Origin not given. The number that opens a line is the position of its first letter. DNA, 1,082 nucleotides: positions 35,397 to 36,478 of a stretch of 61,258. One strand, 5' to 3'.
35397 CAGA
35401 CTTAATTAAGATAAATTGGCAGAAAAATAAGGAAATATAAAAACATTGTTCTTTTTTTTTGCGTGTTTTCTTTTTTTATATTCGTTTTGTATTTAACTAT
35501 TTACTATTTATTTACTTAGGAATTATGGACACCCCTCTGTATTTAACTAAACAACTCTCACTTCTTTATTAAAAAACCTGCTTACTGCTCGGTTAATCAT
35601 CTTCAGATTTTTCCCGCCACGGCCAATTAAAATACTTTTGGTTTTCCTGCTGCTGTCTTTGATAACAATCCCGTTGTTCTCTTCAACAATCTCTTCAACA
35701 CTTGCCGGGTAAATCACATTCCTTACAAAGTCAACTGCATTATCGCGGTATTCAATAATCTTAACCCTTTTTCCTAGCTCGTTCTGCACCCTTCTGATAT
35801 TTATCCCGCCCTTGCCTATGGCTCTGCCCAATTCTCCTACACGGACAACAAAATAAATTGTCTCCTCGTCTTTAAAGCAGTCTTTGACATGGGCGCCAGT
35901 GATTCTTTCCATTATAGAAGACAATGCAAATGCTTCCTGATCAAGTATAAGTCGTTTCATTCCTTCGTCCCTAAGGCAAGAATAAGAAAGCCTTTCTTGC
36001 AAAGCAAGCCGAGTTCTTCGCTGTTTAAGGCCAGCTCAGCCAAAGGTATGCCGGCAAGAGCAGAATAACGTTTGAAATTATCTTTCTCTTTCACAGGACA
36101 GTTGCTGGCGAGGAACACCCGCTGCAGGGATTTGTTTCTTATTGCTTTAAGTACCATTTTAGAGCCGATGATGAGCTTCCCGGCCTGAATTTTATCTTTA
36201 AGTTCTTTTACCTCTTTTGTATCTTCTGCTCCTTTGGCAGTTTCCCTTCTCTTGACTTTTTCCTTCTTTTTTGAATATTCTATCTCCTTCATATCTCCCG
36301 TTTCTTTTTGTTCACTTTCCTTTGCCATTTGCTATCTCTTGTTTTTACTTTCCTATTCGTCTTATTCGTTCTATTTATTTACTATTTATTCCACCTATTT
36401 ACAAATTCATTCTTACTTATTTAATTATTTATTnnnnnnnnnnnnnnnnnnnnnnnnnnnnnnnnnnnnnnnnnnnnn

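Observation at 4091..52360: Genome-style signature: intergenic spacers are built from local tandem duplications of the adjacent start-codon or stop-codon context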

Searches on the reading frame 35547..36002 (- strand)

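Call 30: search_protein_families(library=pfam, proteins=[window:35547-36002:-], max_evalue=0.01)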
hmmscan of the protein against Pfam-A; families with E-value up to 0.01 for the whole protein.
window:35547-36002:- (151 aa): 4 families
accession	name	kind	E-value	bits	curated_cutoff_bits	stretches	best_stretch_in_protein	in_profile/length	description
PF13184.12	KH_5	-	3.5e-12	46.7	27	1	49-105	5-67/69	NusA-like KH domain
PF07650.23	KH_2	-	8.4e-12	45.2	22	2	29-87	5-65/78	KH domain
PF00013.35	KH_1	-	7.7e-05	22.8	21.5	1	51-87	4-39/66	KH domain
PF13083.13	KH_KhpA-B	-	0.001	19.4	32.1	0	93-147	8-65/73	KhpA/KhpB, KH domain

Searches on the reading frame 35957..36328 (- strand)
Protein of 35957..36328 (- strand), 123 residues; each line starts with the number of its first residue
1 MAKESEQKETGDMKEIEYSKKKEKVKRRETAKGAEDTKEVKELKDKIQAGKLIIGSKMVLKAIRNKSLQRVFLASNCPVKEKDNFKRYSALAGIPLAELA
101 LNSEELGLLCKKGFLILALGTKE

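Call 30: search_protein_families(library=pfam, proteins=[window:35957-36328:-], max_evalue=0.01)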
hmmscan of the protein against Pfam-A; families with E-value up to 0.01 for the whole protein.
window:35957-36328:- (123 aa): 1 family
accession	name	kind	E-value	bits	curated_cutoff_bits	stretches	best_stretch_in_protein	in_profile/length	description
PF01248.31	Ribosomal_L7Ae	-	2.7e-10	40.2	22.1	1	41-122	5-86/95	Ribosomal protein L7Ae/L30e/S12e/Gadd45 family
